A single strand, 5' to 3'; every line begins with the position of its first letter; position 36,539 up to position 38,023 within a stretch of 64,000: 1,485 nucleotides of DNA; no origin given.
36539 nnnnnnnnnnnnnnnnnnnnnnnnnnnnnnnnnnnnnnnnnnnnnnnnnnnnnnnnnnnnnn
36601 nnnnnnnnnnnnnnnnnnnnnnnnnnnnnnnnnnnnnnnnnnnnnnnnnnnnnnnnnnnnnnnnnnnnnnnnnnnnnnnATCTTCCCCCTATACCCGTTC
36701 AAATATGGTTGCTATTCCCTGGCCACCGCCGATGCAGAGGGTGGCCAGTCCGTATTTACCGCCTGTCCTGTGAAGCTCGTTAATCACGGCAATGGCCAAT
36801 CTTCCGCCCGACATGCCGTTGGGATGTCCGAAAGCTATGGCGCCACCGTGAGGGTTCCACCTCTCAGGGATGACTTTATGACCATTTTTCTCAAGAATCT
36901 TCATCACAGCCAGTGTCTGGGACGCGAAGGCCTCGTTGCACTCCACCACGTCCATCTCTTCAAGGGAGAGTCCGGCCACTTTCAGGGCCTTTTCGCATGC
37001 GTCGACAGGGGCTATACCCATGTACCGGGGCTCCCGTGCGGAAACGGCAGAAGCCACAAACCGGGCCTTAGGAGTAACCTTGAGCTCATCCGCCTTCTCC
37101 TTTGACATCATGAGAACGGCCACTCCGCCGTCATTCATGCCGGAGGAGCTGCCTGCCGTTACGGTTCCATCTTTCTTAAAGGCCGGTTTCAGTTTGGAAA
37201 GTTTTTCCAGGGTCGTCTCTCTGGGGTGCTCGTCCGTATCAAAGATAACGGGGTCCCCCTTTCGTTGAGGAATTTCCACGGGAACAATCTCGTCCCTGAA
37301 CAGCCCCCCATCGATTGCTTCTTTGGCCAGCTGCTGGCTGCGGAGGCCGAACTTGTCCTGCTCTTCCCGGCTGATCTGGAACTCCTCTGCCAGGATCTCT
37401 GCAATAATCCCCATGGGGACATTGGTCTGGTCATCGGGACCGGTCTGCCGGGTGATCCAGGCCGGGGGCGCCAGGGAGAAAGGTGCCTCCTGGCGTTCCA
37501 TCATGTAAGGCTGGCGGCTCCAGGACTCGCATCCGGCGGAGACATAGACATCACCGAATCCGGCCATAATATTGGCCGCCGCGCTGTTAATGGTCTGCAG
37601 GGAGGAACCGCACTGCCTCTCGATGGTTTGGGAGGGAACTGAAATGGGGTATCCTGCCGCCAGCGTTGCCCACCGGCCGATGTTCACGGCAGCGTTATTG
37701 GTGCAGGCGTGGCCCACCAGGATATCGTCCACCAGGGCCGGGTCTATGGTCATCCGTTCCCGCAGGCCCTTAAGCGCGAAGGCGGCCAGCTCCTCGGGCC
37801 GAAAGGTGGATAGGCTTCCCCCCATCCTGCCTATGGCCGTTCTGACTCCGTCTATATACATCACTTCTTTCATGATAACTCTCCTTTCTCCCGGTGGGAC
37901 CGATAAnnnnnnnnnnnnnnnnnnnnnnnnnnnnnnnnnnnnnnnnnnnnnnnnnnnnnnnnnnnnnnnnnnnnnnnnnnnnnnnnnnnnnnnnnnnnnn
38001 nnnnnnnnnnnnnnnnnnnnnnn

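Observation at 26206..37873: Tandemly duplicated [true thiolase + Cys-less thiolase-fold pair + two DUF35] modules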

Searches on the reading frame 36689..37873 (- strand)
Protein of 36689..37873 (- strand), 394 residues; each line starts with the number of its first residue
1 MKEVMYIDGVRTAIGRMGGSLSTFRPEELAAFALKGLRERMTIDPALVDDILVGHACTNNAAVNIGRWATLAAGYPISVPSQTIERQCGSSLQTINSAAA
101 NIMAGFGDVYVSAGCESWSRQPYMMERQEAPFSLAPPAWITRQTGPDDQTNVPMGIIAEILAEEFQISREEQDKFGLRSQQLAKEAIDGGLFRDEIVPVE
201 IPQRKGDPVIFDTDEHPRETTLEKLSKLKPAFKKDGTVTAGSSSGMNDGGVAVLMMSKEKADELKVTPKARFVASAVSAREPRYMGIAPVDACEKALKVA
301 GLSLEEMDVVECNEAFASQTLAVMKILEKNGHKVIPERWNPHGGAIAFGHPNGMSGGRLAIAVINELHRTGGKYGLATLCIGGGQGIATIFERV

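Call 3: search_protein_families(library=pfam, proteins=[window:36689-37873:-], max_evalue=0.01)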
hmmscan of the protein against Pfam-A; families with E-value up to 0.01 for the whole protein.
window:36689-37873:- (394 aa): 3 families
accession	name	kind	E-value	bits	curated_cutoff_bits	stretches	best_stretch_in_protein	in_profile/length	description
PF00108.29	Thiolase_N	-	2.5e-72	243.8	26.4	1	5-259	2-260/260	Thiolase, N-terminal domain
PF02803.24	Thiolase_C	-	2.7e-40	137.3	27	1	267-393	2-123/123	Thiolase, C-terminal domain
PF22691.2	Thiolase_C_1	-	0.0078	16.4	28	0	288-324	19-55/144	Thiolase C-terminal domain-like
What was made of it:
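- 36689..37873 (-): Thl1, complete classical thiolase of module 1. Pfam Thiolase_N plus Thiolase_C (call 3).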

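Call 23: search_protein_families(library=ncbifam, proteins=[window:36689-37873:-], max_evalue=0.00001)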
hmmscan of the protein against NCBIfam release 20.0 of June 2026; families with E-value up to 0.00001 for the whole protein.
window:36689-37873:- (394 aa): 32 families (the best 25 are shown)
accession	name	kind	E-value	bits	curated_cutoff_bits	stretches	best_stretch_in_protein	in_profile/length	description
TIGR01930.1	AcCoA-C-Actrans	subfamily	8.7e-129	429.8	240.55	1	7-392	2-385/385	acetyl-CoA C-acyltransferase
NF006552.0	PRK09051.1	subfamily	2.1e-118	396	565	1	1-394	3-395/395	beta-ketothiolase BktB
NF006551.0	PRK09050.1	subfamily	2.8e-118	395.5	605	1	1-394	1-401/401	3-oxoadipyl-CoA thiolase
TIGR02430.1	pcaF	equivalog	3.3e-118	395.2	597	1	2-394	1-400/400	3-oxoadipyl-CoA thiolase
NF004853.0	PRK06205.1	subfamily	1.5e-115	386.4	551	1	1-394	1-403/404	acetyl-CoA C-acetyltransferase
NF042999.1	bketothiol_BktB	equivalog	1.1e-109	367.3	725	1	2-394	3-394/394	beta-ketothiolase BktB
NF004206.0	PRK05656.1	subfamily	2.9e-108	362.4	688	1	1-393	1-392/392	acetyl-CoA C-acetyltransferase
NF006001.0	PRK08131.1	equivalog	4e-101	338.8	622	1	6-394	6-400/401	3-oxoadipyl-CoA thiolase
NF006510.0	PRK08947.1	equivalog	1.5e-99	333.6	519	1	1-394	1-387/387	acetyl-CoA C-acyltransferase FadA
NF005890.0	PRK07851.1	equivalog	4e-98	329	580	1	1-394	1-405/406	acetyl-CoA C-acetyltransferase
NF006553.0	PRK09052.1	equivalog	3.1e-95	319.5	567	1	2-394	6-399/399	acetyl-CoA C-acyltransferase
NF005805.0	PRK07661.1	equivalog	2.1e-94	316.6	633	1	1-393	1-390/391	acetyl-CoA C-acetyltransferase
NF005865.0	PRK07801.1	equivalog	2.3e-94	316.7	591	1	1-394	1-382/382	acetyl-CoA C-acetyltransferase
TIGR02445.1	fadA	equivalog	3.6e-94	315.9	591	1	4-394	2-385/385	acetyl-CoA C-acyltransferase FadA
NF005033.0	PRK06445.1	equivalog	1.7e-91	307.3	511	1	22-394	29-395/395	acetyl-CoA C-acetyltransferase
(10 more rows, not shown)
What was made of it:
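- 36689..37873 (-): TIGR01930 scores 430 bits (call 23).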
